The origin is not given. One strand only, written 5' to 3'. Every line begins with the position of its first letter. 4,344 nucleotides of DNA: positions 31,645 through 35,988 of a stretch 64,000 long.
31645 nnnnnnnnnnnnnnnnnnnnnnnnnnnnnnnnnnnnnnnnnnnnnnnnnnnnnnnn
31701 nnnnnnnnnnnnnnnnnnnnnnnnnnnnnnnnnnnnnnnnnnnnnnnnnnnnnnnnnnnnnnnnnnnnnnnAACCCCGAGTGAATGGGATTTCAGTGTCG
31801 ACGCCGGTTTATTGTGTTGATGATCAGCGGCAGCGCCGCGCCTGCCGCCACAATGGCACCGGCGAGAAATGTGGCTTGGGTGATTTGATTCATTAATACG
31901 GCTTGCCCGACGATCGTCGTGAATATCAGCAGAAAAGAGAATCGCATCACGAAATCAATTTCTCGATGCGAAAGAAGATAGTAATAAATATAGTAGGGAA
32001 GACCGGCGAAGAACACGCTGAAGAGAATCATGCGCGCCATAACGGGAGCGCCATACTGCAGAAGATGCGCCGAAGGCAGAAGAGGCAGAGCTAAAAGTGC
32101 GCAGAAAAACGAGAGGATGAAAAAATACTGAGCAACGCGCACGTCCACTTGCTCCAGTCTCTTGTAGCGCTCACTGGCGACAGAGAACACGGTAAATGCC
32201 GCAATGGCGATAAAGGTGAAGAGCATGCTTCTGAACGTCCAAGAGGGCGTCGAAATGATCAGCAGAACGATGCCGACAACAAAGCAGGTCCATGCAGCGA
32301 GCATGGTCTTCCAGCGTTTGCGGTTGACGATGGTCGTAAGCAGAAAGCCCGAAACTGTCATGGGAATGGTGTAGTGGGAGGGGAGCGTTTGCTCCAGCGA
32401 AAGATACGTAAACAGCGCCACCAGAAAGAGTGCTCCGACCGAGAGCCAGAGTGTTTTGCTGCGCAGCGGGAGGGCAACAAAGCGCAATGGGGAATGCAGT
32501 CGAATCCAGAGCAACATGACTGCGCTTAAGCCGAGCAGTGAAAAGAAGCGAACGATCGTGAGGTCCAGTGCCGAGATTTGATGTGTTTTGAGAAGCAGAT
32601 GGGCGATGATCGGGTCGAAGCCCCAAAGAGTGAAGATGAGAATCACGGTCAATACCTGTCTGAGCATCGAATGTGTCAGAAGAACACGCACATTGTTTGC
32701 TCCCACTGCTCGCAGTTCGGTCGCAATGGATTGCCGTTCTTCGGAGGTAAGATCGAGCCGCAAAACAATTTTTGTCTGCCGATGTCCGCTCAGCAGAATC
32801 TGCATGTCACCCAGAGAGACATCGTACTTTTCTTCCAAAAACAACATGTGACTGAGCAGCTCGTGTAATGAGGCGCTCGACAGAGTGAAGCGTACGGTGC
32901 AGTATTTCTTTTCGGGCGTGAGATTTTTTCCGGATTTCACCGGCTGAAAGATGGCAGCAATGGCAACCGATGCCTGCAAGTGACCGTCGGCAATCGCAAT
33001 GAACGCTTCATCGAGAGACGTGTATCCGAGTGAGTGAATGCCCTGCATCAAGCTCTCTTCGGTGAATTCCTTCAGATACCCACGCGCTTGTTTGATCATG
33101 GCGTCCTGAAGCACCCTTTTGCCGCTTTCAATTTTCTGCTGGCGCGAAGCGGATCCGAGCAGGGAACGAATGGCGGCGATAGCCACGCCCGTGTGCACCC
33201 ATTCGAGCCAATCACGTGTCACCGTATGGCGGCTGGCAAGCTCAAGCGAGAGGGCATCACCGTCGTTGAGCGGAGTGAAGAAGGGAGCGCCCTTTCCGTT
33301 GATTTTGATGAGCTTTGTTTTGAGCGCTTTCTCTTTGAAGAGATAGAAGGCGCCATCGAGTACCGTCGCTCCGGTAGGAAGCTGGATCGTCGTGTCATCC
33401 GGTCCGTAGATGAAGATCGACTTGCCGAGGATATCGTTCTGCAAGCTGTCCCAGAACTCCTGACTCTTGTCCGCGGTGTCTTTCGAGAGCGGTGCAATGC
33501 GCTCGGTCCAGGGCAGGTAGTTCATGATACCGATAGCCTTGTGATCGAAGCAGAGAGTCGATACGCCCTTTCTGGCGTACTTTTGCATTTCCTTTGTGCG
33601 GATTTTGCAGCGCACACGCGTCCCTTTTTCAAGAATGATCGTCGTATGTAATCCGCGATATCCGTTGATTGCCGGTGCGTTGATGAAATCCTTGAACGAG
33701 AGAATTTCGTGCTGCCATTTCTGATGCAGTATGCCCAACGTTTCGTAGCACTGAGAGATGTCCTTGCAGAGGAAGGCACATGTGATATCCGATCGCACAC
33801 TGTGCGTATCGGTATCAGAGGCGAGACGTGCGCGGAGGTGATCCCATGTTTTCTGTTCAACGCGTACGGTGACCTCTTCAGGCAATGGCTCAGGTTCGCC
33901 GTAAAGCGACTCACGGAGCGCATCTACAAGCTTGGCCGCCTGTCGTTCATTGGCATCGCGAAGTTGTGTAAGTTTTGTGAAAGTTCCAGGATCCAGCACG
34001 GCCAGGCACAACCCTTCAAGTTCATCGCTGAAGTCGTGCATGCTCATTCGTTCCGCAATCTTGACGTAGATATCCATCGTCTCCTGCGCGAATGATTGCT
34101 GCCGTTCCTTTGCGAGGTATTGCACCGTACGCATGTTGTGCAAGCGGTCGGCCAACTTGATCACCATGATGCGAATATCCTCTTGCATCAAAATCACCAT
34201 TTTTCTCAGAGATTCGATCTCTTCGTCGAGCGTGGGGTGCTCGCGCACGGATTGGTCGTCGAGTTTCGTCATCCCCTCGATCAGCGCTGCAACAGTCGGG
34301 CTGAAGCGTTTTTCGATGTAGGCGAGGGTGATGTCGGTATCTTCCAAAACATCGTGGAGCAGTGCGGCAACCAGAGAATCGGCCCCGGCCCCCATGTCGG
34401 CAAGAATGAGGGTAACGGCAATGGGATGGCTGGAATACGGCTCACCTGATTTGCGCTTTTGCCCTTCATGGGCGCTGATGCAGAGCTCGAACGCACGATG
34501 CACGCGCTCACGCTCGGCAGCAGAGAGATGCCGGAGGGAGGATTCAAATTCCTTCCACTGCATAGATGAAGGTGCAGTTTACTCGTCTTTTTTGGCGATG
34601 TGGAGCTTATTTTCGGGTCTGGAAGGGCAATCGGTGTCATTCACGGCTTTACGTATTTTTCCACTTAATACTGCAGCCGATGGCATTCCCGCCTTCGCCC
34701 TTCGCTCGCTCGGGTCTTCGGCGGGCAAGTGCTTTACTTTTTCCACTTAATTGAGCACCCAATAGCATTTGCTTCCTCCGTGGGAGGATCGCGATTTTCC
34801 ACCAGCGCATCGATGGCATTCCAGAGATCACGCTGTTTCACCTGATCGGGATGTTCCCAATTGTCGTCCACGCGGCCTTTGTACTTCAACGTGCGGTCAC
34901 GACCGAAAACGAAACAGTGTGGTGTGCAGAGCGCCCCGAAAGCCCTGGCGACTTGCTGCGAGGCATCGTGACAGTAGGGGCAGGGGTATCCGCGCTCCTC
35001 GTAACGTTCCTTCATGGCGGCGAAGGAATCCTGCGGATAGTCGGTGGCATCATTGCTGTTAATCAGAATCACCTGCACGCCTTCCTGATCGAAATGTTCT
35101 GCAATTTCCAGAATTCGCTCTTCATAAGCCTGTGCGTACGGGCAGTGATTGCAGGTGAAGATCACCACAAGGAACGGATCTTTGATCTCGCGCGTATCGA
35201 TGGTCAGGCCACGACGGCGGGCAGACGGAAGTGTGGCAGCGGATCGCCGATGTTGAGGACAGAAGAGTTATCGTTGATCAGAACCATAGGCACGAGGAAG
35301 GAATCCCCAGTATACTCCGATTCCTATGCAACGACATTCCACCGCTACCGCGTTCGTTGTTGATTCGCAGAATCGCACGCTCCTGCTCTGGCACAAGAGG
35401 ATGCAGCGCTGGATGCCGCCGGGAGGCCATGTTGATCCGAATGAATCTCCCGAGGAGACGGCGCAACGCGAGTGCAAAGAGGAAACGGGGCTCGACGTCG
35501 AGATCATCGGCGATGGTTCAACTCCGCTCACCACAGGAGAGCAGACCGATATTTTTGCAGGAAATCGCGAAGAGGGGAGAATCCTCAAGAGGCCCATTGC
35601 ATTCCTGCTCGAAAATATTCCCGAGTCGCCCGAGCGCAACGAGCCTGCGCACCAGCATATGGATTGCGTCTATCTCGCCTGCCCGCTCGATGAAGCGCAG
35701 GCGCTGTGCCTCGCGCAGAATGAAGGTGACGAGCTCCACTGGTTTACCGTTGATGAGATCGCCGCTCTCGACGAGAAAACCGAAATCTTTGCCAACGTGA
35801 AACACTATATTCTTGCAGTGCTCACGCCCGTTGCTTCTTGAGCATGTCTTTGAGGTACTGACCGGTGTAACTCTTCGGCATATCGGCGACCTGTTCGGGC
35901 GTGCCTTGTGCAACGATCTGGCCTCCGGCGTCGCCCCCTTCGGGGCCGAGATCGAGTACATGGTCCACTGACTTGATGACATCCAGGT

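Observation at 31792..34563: RelA/SpoT homologue fused to an EamA/DMT-like polytopic membrane domain, with a probably inactive synthetase core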

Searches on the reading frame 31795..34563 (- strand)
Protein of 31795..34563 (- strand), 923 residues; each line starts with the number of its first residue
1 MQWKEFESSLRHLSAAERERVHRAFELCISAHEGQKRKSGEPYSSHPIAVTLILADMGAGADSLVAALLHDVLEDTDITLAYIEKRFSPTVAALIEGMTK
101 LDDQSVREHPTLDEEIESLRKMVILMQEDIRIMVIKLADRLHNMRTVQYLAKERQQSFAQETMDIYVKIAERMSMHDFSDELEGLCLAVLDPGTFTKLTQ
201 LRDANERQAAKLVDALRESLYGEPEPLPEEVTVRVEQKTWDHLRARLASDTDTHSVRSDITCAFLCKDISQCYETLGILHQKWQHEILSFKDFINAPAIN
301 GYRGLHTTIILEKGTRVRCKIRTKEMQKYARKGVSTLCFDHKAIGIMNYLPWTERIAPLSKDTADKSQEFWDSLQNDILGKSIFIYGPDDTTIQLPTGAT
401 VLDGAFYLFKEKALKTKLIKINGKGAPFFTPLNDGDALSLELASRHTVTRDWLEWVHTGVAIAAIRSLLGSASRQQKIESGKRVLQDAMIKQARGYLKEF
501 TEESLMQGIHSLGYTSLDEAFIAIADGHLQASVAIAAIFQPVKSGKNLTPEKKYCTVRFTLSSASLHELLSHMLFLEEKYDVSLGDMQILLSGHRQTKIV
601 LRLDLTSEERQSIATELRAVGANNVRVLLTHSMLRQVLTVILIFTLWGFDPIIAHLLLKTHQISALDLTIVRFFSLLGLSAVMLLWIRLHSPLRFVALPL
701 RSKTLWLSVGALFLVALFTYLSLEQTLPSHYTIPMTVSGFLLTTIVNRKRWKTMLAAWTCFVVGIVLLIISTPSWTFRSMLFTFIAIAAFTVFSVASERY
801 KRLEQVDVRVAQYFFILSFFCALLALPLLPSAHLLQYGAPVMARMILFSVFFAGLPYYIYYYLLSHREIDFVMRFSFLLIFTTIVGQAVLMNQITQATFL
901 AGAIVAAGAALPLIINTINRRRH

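Call 4: search_protein_families(library=pfam, proteins=[window:31795-34563:-], max_evalue=1)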
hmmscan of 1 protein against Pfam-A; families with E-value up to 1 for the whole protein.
window:31795-34563:- (923 aa): 7 families
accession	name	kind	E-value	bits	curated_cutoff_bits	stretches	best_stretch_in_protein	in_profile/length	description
PF13328.12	HD_4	-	1.5e-40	138.9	27.2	1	24-173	1-153/156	HD domain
PF04607.23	RelA_SpoT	-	6e-14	52.7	27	1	264-335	31-103/113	Region found in RelA / SpoT proteins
PF19296.4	RelA_AH_RIS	-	3.1e-08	34.3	23.8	1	456-562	4-107/185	RelA/SpoT, AH and RIS domains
PF01966.28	HD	-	4.4e-08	33.9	22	1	44-144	2-116/116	HD domain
PF02824.27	TGS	-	0.0026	18.2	22.2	1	383-439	1-57/60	TGS domain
PF01730.21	UreF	-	0.13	13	23.3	0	34-74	86-126/151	UreF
PF10399.14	UCR_Fe-S_N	-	0.35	10.7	24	0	896-914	17-35/41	Ubiquitinol-cytochrome C reductase Fe-S subunit TAT signal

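Call 5: search_protein_families(library=ncbifam, proteins=[window:31795-34563:-], max_evalue=1)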
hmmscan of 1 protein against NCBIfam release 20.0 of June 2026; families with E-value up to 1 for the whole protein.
window:31795-34563:- (923 aa): 5 families
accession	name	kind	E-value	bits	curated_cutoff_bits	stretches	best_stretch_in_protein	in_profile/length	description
TIGR00691.1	spoT_relA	subfamily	4.8e-111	372.2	499.2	1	24-554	1-532/687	RelA/SpoT family protein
NF008303.0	PRK11092.1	equivalog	3.4e-87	293.3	947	1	12-539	14-541/702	bifunctional GTP diphosphokinase/guanosine-3',5'-bis pyrophosphate 3'-pyrophosphohydrolase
NF008124.0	PRK10872.1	equivalog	1.4e-48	166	728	1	9-530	23-552/744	GTP diphosphokinase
NF009414.0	PRK12778.1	equivalog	0.17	10.1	1103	1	864-916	483-534/752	bifunctional dihydroorotate dehydrogenase B NAD binding subunit/NADPH-dependent glutamate synthase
TIGR01652.1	ATPase-Plipid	subfamily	0.34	8.5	431.25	1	312-357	552-597/1058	phospholipid-translocating P-type ATPase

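Call 79: predict_structure(alignment_id=A4)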
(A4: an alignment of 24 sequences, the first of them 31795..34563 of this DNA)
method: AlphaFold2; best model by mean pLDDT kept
length: 923 residues; sequences in the alignment: 24
mean_pLDDT: 82.1   pTM: 0.53
mean pLDDT of the five models: 82.1, 81.2, 78.6, 77.8, 77.3
residues with pLDDT >= 90: 268; 70-90: 516; 50-70: 106; < 50: 33
segments of 3 or more residues with pLDDT < 50: 251-255, 288-302, 541-549, 692-694
pLDDT, mean of each block of 10 residues (from residue 1): 90 94 96 88 92 93 95 89 92 87 65 76 85 94 93 92 89 86 95 93 90 87 77 88 78 58 89 87 64 38 70 83 86 87 82 63 72 71 73 77 89 92 89 85 90 84 86 88 86 69 75 80 86 77 43 78 70 72 67 72 76 78 76 73 89 91 91 92 82 63 89 93 90 82 71 85 89 84 90 85 71 89 89 88 93 86 70 84 90 86 89 76 50
secondary structure, 60 per line:
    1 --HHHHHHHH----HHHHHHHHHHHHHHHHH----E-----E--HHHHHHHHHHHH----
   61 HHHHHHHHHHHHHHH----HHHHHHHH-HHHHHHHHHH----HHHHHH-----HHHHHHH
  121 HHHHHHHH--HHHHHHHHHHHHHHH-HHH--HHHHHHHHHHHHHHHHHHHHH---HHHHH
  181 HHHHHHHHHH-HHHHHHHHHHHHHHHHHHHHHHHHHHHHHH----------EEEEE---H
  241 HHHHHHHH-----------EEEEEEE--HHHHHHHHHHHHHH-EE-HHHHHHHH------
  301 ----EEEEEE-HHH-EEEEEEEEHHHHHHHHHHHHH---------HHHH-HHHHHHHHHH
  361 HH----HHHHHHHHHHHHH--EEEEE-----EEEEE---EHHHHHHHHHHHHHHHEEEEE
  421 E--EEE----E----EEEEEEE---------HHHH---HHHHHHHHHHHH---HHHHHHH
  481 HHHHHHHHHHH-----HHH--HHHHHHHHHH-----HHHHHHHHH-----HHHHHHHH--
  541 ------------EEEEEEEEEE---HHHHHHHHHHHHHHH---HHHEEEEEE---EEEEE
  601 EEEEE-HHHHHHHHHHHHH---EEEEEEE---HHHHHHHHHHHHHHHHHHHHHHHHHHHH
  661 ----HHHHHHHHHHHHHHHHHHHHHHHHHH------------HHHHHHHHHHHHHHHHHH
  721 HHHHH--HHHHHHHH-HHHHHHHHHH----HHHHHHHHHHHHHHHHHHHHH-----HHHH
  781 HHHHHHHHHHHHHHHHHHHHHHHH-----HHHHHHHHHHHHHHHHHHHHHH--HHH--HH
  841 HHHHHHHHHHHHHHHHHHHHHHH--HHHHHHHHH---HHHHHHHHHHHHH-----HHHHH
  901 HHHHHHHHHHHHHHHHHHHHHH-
elements in order (helices of 4 or more, strands of 3 or more residues): H3-10 H15-31 H45-56 H61-75 H80-87 H89-98 H103-108 H114-128 H131-145 H152-172 H176-190 H192-221 E232-236 H240-248 E260-266 H269-282 H287-294 E305-310 E316-323 H324-336 H346-349 H351-362 H367-379 E382-386 E392-396 H401-415 E416-421 E424-426 E436-442 H452-455 H459-470 H474-491 H502-511 H517-525 H531-538 E553-562 H566-580 E587-592 E596-605 H607-619 E623-629 H633-660 H665-690 H703-725 H728-735 H737-746 H751-771 H777-804 H810-831 H839-863 H866-874 H878-890 H896-922

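Call 81: fold_search(model_id=the predicted structure, library=pdb)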
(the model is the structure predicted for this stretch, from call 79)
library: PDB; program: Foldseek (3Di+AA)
matches with E <= 10: 1033; with E <= 0.001: 50
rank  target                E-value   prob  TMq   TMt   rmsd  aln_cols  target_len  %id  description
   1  7qpr_C                9.6e-28  1.00  0.31  0.40  24.9       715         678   23  Structure of full length SpoT (released 2023-01-18)
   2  7qpr_A                1.2e-27  1.00  0.30  0.40  24.2       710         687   24  Structure of full length SpoT (released 2023-01-18)
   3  7qpr_D                2.1e-27  1.00  0.31  0.40  24.4       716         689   22  Structure of full length SpoT (released 2023-01-18)
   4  7qpr_B                6.5e-27  1.00  0.31  0.40  24.5       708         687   23  Structure of full length SpoT (released 2023-01-18)
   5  6yxa                  2.6e-26  1.00  0.34  0.56  22.1       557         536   26  Structure of the bifunctional Rel enzyme from B. subtilis (released 2020-09-23)
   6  5iqr_8                1.1e-22  1.00  0.32  0.47  27.5       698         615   17  Structure of RelA bound to the 70S ribosome (released 2016-05-04)
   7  5kpv_33               3.8e-22  1.00  0.32  0.43  24.6       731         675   18  Structure of RelA bound to ribosome in presence of A/R tRNA (Structure II) (released 2016-09-28)
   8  24io_B                1.1e-18  1.00  0.31  0.86   3.3       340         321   32  Crystal structure of the RelSeq N-terminal domain from Streptococcus equisimilis in complex with pppGpp (released 2026-03-18)
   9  8acu_A                3.5e-18  1.00  0.33  0.83   4.3       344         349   32  Structure of Bacillus subtilis Rel in complex with DarB (released 2023-07-19)
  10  6s2v_C                1.9e-17  1.00  0.30  0.77   4.2       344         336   34  Structure of the N-terminal catalytic region of T. thermophilus Rel (released 2020-07-08)
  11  1vj7_B                2.3e-17  1.00  0.30  0.86   3.5       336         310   31  Crystal structure of the bifunctional catalytic fragment of RelSeq, the RelA/SpoT homolog from Streptococcus equisimil (released 2004-05-04)
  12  7oiw_A                4.8e-17  1.00  0.32  0.85   3.5       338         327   28  Structure of S. aureus Rel catalytic domains in complex with pppGpp (released 2022-06-01)
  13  1vj7_A                5.0e-17  1.00  0.31  0.83   3.5       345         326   32  Crystal structure of the bifunctional catalytic fragment of RelSeq, the RelA/SpoT homolog from Streptococcus equisimil (released 2004-05-04)
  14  24io_A                8.1e-17  1.00  0.31  0.82   3.7       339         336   32  Crystal structure of the RelSeq N-terminal domain from Streptococcus equisimilis in complex with pppGpp (released 2026-03-18)
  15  6s2t                  8.1e-17  1.00  0.29  0.66   5.6       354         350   32  Structure of the N-terminal catalytic region of T. thermophilus Rel bound to ppGpp (released 2020-07-08)
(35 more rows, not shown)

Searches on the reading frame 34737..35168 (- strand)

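Call 41: search_protein_families(library=pfam, proteins=[window:34737-35168:-], max_evalue=0.01)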
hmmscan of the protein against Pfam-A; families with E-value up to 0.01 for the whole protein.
window:34737-35168:- (144 aa): 4 families
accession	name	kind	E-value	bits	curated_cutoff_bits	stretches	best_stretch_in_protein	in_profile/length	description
PF08534.16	Redoxin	-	8.8e-12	45.5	26.6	1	2-107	34-142/148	Redoxin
PF00578.27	AhpC-TSA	-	9.2e-12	45.4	26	1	2-96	30-123/124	AhpC/TSA family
PF13905.12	Thioredoxin_8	-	0.00037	21.2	27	1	1-92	5-92/94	Thioredoxin-like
PF13098.12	Thioredoxin_2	-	0.0023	18.7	27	1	1-100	9-95/104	Thioredoxin-like domain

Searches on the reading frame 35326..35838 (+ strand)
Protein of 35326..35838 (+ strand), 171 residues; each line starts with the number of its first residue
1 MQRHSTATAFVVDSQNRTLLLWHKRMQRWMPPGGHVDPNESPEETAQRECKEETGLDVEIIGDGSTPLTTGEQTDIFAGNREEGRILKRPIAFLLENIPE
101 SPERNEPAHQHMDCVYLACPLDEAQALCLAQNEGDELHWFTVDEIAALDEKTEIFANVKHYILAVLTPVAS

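Call 41: search_protein_families(library=pfam, proteins=[window:35326-35838:+], max_evalue=0.01)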
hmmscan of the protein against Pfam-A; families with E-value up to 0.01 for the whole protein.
window:35326-35838:+ (171 aa): 1 family
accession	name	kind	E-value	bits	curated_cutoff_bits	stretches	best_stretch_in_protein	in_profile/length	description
PF00293.34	NUDIX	-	3.4e-20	72.9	21.1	1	3-150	2-122/134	NUDIX domain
